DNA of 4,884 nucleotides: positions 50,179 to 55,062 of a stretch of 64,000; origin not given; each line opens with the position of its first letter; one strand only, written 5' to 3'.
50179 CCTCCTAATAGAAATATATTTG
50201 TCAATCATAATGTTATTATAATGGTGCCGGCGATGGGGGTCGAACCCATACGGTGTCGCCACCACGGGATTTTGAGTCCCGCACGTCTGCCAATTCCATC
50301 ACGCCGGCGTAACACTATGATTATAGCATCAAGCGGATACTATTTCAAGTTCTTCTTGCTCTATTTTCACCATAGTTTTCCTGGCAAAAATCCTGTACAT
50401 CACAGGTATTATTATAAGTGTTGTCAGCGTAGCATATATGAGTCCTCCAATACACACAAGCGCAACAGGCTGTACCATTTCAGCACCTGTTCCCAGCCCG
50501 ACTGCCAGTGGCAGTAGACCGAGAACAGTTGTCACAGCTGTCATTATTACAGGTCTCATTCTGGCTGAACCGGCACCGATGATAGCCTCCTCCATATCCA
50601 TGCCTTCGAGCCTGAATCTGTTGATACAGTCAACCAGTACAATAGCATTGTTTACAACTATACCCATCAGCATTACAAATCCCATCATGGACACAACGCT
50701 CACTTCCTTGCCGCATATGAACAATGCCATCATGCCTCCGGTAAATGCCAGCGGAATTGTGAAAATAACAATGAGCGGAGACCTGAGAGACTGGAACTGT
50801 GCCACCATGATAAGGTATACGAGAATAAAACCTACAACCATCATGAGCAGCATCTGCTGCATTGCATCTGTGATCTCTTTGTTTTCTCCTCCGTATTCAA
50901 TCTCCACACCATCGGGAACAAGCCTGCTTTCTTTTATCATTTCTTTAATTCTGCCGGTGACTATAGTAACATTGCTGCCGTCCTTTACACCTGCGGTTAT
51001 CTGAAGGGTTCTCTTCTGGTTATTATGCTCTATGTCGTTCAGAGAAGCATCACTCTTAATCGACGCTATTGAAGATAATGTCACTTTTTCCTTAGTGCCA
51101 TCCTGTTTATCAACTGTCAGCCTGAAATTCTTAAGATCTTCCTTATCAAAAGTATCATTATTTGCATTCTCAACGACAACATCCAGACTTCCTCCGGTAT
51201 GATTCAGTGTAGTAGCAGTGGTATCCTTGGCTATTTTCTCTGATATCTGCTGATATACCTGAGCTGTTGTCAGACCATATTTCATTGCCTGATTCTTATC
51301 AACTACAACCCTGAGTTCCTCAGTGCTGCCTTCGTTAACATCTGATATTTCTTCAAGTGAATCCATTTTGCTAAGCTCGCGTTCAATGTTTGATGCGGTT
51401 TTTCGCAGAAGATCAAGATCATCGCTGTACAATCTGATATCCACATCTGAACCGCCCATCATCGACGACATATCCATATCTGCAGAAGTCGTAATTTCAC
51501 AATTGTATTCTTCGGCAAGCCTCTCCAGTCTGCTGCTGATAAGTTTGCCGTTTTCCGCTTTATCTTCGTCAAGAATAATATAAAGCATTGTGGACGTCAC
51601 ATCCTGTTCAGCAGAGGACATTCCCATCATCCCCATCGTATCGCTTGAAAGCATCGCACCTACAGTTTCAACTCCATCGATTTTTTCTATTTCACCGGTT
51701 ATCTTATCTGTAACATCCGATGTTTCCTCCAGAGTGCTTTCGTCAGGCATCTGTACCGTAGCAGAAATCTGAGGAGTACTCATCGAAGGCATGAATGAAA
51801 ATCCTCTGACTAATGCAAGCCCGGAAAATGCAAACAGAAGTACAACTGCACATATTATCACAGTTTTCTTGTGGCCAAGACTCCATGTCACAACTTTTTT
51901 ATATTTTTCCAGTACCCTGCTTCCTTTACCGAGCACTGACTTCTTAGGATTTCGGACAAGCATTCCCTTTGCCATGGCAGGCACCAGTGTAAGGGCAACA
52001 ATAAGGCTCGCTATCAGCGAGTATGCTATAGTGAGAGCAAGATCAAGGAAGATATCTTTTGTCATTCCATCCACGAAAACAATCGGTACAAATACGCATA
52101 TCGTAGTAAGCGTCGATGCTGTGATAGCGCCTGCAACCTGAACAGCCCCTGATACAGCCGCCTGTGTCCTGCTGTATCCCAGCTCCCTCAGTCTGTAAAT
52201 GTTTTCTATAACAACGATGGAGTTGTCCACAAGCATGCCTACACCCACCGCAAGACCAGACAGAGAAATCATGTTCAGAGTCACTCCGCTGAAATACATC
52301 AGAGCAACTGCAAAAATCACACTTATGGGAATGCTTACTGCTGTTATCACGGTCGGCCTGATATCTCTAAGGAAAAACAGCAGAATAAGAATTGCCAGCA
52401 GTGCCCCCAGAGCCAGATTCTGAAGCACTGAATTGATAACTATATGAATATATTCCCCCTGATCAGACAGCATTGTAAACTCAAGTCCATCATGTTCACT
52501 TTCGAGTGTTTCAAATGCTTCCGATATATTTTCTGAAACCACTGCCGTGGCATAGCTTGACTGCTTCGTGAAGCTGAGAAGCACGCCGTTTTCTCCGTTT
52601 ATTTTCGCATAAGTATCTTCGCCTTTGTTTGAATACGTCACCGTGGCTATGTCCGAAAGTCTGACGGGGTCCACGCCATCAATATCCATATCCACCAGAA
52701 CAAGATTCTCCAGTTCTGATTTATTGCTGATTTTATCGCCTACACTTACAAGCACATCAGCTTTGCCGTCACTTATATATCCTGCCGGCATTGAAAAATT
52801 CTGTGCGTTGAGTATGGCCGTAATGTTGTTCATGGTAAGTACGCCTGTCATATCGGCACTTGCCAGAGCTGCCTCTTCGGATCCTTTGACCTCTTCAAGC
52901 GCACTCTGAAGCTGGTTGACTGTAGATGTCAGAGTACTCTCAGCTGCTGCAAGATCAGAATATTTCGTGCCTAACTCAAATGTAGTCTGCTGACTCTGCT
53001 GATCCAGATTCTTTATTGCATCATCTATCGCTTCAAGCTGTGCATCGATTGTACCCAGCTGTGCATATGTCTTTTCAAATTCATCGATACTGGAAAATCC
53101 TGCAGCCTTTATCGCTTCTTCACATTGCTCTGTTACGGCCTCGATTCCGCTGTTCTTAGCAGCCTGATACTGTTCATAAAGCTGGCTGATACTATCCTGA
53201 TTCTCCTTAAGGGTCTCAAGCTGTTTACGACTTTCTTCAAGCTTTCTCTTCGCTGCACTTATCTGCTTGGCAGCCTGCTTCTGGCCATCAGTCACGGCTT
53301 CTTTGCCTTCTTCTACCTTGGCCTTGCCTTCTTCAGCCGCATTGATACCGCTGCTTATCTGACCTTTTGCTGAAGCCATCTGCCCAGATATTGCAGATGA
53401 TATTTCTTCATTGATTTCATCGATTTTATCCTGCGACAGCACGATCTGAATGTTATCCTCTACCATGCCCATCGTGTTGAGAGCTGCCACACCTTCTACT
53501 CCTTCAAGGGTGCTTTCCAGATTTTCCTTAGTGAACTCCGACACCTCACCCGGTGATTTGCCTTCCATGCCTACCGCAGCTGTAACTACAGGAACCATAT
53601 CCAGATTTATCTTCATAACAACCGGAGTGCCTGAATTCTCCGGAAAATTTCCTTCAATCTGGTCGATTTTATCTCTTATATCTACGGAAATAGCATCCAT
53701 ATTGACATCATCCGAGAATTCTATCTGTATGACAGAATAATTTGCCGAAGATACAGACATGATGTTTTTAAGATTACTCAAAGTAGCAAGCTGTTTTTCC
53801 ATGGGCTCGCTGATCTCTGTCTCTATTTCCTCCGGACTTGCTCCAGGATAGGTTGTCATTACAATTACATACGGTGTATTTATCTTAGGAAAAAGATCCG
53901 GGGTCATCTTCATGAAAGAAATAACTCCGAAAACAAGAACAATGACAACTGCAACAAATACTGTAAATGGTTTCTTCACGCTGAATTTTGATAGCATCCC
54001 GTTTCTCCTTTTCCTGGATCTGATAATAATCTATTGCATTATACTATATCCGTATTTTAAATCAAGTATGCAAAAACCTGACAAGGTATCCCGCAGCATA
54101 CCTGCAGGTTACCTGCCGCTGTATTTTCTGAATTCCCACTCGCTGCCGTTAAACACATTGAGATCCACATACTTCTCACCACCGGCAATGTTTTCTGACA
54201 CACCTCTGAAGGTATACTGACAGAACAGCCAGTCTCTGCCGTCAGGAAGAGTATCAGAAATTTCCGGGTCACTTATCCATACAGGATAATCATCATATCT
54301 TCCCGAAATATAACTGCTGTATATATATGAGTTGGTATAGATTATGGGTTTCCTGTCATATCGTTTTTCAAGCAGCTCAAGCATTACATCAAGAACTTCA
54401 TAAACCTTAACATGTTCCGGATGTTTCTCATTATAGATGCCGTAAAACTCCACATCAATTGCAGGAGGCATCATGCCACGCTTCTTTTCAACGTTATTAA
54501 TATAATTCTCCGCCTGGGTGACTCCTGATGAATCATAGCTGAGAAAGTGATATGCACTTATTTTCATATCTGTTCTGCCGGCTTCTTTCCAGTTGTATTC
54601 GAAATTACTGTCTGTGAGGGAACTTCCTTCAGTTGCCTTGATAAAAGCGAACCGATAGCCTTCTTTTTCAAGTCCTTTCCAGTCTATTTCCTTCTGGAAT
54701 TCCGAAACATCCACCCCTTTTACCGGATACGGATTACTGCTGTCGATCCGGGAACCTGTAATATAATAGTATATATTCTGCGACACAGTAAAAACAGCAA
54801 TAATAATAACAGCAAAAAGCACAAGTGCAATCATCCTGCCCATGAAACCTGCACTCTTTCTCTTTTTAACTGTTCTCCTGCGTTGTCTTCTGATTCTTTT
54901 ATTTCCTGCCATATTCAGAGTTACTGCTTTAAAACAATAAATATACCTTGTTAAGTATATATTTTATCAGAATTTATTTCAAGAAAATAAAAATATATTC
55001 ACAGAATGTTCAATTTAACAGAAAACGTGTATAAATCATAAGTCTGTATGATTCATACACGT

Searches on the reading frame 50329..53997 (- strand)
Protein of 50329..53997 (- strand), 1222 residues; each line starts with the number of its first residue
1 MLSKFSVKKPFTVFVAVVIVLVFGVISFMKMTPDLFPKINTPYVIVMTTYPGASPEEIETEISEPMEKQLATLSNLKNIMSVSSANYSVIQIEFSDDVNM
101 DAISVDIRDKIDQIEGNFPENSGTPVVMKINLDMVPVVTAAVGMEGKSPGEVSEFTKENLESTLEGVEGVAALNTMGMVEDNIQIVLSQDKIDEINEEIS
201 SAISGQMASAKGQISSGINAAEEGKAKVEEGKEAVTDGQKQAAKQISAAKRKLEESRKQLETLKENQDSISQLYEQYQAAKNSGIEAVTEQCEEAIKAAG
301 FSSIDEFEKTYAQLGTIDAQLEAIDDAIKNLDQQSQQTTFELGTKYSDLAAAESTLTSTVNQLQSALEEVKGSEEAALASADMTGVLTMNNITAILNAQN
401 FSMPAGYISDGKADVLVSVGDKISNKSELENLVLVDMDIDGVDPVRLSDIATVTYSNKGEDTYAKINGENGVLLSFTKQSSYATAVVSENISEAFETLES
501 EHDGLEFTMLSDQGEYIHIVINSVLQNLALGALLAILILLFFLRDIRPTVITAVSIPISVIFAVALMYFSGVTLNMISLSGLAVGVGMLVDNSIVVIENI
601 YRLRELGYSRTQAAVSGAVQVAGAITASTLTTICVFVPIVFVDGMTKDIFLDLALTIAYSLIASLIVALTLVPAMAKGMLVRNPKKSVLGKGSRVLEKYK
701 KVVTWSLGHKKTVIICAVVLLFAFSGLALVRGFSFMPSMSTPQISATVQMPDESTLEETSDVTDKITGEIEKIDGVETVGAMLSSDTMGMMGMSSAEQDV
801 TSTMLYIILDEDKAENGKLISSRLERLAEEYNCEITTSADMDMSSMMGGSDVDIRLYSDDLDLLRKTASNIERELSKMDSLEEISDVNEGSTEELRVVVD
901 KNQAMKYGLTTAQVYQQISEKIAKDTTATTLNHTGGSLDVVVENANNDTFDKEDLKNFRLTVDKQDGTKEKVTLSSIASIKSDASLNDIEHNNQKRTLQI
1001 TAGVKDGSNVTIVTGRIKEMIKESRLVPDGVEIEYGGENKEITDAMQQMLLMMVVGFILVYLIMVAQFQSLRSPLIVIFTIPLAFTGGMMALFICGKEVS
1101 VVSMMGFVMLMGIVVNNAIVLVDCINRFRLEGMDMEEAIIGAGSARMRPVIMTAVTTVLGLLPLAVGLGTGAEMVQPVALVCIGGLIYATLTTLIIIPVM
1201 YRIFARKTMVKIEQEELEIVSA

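Call 41: search_protein_families(library=ncbifam, proteins=[window:50329-53997:-], max_evalue=1e-10)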
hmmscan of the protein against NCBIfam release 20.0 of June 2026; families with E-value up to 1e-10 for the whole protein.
window:50329-53997:- (1222 aa): 12 families
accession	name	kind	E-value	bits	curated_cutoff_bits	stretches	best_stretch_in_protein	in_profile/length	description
NF033617.1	RND_permease_2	subfamily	2.4e-178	595.2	1250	2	386-1206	195-1009/1009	multidrug efflux RND transporter permease subunit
NF000282.2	RND_permease_1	subfamily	1.4e-128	430.4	1250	2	387-1204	197-1027/1029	multidrug efflux RND transporter permease subunit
TIGR00914.1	2A0601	subfamily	3.6e-125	419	701.45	2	387-1212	208-1043/1051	CusA/CzcA family heavy metal efflux RND transporter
TIGR00915.1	2A0602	subfamily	3.9e-107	359.4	940.35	2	387-1210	198-1034/1050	efflux RND transporter permease subunit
NF007798.0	PRK10503.1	equivalog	1.7e-106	357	1584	2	387-1210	208-1028/1040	MdtB/MuxB family multidrug efflux RND transporter permease subunit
NF007905.0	PRK10614.1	equivalog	4.6e-106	355.7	1774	2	387-1210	199-1014/1025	multidrug efflux RND transporter permease subunit MdtC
NF007133.0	PRK09579.1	equivalog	2.1e-83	280.5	1763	2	387-1211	198-1009/1017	multidrug efflux RND transporter permease subunit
NF007131.0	PRK09577.1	equivalog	1e-69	235.4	1768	2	436-1211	251-1029/1045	multidrug efflux RND transporter permease subunit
NF007842.1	PRK10555.1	equivalog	1.6e-67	228.2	1854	2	435-1211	251-1033/1036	multidrug efflux RND transporter permease AcrD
NF000037.1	RND_perm_OqxB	exception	3.5e-64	217.1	2200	1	387-1208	201-1037/1050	multidrug efflux RND transporter permease subunit OqxB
NF011706.2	PRK15127.1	equivalog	4.1e-55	187.2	2150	2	419-770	236-598/1049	multidrug efflux RND transporter permease subunit AcrB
TIGR00921.1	2A067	subfamily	3.9e-13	48.3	351.9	0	1041-1219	185-364/733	hydrophobe/amphiphile efflux-3 (HAE3) family transporter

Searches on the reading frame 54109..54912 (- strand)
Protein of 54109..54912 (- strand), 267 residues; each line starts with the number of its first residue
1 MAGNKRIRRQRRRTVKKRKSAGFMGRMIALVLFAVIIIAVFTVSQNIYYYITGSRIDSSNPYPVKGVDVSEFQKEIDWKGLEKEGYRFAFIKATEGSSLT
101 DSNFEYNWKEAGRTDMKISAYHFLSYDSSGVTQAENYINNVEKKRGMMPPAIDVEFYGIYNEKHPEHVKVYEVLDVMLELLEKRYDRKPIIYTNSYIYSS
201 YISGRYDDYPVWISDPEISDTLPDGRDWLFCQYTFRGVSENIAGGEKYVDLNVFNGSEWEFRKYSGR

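Call 6: search_protein_families(library=pfam, proteins=[window:54109-54912:-])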
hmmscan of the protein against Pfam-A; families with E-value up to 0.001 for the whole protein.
window:54109-54912:- (267 aa): 1 family
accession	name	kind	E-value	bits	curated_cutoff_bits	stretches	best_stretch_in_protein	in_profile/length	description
PF01183.26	Glyco_hydro_25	-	5.5e-34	118.5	27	1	67-238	1-176/180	Glycosyl hydrolases family 25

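Call 7: search_protein_families(library=ncbifam, proteins=[window:54109-54912:-])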
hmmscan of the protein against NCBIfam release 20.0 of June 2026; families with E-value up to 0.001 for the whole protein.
window:54109-54912:- (267 aa): 0 families
